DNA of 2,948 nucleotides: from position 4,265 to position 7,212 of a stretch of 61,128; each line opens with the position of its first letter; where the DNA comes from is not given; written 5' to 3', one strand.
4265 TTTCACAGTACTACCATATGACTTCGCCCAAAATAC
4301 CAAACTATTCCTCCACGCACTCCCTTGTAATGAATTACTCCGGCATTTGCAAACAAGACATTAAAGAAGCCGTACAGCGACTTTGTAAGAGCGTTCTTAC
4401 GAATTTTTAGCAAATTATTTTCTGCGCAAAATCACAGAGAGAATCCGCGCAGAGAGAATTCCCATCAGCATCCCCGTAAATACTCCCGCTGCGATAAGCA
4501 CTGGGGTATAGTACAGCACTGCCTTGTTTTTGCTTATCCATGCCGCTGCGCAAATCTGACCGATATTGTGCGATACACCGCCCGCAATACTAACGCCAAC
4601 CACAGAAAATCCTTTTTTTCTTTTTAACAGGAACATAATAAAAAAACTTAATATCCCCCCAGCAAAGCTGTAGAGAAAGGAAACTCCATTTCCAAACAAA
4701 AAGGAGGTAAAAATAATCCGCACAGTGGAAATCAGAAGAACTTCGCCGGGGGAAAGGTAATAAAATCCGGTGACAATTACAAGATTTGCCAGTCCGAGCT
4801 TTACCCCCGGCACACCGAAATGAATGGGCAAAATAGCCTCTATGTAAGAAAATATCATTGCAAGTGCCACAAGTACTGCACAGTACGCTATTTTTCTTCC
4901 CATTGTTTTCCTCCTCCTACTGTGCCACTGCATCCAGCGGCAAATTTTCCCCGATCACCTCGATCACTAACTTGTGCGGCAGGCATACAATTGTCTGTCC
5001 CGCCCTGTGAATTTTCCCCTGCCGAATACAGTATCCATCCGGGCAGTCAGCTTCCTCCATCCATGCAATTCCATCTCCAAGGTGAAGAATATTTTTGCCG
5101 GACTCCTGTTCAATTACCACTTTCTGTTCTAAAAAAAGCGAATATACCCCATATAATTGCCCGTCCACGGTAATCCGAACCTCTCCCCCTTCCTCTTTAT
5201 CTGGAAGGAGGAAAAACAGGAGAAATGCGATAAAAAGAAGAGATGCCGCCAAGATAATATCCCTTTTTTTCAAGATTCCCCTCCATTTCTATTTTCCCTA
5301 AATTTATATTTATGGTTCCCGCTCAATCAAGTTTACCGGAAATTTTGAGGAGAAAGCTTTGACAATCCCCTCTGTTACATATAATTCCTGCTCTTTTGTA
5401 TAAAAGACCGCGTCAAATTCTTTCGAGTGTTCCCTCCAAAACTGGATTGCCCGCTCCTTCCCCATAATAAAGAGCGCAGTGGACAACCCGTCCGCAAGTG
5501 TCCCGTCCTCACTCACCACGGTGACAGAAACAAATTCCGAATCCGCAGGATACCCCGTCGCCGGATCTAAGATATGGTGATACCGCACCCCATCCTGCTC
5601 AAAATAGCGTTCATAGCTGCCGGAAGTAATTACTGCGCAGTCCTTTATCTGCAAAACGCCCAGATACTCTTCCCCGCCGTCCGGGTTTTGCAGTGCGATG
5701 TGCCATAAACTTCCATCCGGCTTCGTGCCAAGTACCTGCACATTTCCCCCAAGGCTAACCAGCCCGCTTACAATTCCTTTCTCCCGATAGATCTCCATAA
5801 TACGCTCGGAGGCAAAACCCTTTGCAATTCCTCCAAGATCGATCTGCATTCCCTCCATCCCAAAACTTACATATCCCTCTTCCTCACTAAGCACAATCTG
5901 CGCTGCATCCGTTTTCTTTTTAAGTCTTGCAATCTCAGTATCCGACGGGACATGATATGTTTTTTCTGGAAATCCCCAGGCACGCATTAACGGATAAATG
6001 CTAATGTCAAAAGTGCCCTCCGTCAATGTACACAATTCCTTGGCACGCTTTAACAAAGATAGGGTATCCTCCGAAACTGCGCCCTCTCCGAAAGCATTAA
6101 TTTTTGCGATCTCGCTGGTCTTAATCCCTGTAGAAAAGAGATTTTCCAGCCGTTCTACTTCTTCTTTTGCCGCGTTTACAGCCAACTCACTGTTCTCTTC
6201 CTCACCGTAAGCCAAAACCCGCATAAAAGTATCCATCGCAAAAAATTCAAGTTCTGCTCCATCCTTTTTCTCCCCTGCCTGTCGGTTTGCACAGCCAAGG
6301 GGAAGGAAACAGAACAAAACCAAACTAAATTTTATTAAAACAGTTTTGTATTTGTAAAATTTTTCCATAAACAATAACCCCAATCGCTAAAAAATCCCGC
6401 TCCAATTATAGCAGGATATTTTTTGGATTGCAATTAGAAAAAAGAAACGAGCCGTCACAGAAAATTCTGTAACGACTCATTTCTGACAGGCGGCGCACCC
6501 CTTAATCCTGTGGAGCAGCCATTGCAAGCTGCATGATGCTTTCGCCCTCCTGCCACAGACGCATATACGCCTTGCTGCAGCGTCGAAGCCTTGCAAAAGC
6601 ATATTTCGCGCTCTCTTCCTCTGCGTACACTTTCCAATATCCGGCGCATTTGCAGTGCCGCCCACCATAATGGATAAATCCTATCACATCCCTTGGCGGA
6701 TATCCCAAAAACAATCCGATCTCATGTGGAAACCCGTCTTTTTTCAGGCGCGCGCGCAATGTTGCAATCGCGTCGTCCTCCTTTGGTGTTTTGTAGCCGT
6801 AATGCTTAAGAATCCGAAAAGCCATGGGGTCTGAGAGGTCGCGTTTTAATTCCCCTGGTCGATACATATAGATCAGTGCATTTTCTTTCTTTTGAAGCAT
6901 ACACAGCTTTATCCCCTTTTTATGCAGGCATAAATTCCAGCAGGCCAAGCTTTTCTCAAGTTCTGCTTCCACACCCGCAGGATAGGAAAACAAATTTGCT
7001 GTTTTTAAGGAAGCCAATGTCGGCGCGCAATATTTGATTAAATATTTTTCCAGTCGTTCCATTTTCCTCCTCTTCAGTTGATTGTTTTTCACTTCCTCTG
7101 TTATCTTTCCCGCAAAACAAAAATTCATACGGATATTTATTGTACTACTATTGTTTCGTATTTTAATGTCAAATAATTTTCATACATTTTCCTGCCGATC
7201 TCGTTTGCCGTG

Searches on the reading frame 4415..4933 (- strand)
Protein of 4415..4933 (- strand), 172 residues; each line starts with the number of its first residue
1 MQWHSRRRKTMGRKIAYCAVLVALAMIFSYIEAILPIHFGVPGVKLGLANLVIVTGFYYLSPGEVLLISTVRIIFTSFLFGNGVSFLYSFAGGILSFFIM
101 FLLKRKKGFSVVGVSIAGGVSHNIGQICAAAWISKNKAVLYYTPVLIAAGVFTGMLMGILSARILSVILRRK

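Call 8: search_protein_families(library=pfam, proteins=[window:4415-4933:-])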
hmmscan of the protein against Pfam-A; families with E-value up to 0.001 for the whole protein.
window:4415-4933:- (172 aa): 1 family
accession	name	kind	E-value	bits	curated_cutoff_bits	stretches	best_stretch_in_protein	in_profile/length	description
PF07456.16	Hpre_diP_synt_I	-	4.7e-40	137.4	30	1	21-163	1-146/147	Heptaprenyl diphosphate synthase component I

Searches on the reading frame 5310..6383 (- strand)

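Call 6: search_protein_families(library=pfam, proteins=[window:5310-6383:-])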
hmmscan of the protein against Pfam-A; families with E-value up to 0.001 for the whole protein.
window:5310-6383:- (357 aa): 1 family
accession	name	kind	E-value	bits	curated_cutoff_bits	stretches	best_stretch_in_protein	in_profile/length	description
PF02424.20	ApbE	-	3.4e-89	299.4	25.6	1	50-327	1-266/266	ApbE family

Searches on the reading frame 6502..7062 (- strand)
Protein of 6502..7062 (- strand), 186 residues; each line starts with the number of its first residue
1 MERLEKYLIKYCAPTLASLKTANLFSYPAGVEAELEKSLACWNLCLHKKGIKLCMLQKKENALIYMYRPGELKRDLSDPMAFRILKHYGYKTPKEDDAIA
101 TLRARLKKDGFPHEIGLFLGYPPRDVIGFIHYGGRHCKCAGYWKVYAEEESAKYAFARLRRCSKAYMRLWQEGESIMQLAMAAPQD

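Call 6: search_protein_families(library=pfam, proteins=[window:6502-7062:-])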
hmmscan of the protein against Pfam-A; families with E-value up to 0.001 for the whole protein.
window:6502-7062:- (186 aa): 1 family
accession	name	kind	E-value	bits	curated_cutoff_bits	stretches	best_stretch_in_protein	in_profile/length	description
PF12672.12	DUF3793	-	5.6e-53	179.8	25.1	1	8-179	1-166/167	Protein of unknown function (DUF3793)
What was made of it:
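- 6502..7062 (-): DUF3793 gene; possibly co-transcribed by read-through, but not a conserved partner. Pfam PF12672, E 5.6e-53 (call 6).
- Checked: DUF3793 at 6502..7062, E 5.6e-53 (call 6);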

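Call 60: search_protein_families(library=ncbifam, proteins=[window:6502-7062:-], max_evalue=0.01)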
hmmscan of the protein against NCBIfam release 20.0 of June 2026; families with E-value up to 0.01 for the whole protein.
window:6502-7062:- (186 aa): 0 families
